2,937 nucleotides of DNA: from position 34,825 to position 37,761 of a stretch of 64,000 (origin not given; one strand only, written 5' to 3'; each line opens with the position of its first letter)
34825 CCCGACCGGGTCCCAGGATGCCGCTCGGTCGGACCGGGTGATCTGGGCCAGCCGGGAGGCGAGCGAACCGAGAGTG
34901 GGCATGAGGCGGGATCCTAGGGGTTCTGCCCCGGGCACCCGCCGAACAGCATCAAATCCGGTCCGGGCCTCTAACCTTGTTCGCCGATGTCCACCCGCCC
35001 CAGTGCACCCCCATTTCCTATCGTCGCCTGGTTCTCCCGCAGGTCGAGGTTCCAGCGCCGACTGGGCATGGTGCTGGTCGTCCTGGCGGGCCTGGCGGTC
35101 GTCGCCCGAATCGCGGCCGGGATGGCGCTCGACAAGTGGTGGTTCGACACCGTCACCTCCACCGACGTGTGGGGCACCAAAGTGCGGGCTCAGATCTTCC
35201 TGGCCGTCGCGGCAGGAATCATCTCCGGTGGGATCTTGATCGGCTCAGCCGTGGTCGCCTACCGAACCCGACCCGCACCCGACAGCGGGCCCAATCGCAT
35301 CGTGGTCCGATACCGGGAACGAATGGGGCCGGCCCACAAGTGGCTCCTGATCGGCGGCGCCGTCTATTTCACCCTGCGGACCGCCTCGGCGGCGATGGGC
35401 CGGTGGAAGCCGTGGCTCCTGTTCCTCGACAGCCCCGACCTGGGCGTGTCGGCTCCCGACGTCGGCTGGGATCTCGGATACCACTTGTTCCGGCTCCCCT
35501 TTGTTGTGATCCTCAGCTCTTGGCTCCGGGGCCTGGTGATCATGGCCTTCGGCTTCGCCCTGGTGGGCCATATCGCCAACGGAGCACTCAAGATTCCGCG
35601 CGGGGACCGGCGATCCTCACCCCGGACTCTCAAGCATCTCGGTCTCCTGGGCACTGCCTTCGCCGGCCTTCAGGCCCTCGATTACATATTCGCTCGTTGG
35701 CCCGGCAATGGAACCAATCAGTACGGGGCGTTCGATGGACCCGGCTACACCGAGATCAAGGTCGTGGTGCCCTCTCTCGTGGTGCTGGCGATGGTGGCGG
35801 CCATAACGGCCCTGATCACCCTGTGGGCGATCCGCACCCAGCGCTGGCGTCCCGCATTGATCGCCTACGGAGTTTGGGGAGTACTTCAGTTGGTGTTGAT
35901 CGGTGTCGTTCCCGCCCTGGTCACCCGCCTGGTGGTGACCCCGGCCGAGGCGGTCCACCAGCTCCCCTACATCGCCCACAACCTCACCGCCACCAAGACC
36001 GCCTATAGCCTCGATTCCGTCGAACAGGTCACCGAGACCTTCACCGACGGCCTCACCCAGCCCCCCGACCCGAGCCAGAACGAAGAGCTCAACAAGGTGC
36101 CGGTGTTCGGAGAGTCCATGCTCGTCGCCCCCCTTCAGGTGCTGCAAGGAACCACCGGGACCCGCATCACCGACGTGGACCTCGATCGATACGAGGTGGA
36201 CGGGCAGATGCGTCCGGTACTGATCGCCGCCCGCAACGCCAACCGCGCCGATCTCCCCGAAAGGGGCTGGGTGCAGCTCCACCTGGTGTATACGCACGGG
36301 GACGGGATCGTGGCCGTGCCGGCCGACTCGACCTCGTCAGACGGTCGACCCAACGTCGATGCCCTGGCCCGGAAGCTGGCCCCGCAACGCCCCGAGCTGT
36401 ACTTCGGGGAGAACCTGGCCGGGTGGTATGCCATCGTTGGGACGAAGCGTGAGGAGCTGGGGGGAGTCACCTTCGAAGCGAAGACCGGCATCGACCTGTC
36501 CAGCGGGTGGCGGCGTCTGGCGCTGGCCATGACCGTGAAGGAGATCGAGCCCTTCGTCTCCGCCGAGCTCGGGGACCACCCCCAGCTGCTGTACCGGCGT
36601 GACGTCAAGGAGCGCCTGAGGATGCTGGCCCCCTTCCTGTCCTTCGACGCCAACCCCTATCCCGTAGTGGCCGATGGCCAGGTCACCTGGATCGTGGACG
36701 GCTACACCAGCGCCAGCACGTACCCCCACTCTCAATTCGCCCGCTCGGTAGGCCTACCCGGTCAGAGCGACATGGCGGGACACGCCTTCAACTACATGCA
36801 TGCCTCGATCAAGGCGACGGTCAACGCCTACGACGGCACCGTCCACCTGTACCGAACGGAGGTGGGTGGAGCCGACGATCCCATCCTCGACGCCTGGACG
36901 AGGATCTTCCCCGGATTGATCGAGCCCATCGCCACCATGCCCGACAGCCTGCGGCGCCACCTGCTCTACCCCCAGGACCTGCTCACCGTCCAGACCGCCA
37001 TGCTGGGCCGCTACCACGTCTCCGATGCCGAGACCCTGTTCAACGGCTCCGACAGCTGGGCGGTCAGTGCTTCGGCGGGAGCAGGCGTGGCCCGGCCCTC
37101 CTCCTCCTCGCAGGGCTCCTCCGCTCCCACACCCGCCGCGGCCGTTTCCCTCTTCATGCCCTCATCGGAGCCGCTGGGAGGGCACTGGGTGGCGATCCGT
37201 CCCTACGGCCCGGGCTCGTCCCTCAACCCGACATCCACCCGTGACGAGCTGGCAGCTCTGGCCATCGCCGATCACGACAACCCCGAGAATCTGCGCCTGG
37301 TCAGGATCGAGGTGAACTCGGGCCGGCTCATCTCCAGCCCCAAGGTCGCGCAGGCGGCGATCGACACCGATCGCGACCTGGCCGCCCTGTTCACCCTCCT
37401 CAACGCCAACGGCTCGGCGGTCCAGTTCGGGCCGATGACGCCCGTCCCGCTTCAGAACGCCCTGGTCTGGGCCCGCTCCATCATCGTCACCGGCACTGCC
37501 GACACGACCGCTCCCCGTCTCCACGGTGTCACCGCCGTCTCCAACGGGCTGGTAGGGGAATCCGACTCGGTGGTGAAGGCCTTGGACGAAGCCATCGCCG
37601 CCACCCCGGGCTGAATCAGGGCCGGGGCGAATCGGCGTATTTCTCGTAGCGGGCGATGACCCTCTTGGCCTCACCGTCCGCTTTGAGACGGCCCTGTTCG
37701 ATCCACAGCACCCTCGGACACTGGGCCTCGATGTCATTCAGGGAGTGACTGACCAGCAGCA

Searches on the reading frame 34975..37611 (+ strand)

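Call 52: search_protein_families(library=pfam, proteins=[window:34975-37611:+], max_evalue=0.001)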
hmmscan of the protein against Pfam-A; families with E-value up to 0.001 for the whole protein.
window:34975-37611:+ (879 aa): 1 family
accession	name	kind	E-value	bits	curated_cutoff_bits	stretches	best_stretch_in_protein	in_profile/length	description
PF03699.18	UPF0182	-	2.7e-163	545.4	27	1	32-808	3-769/770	Uncharacterised protein family (UPF0182)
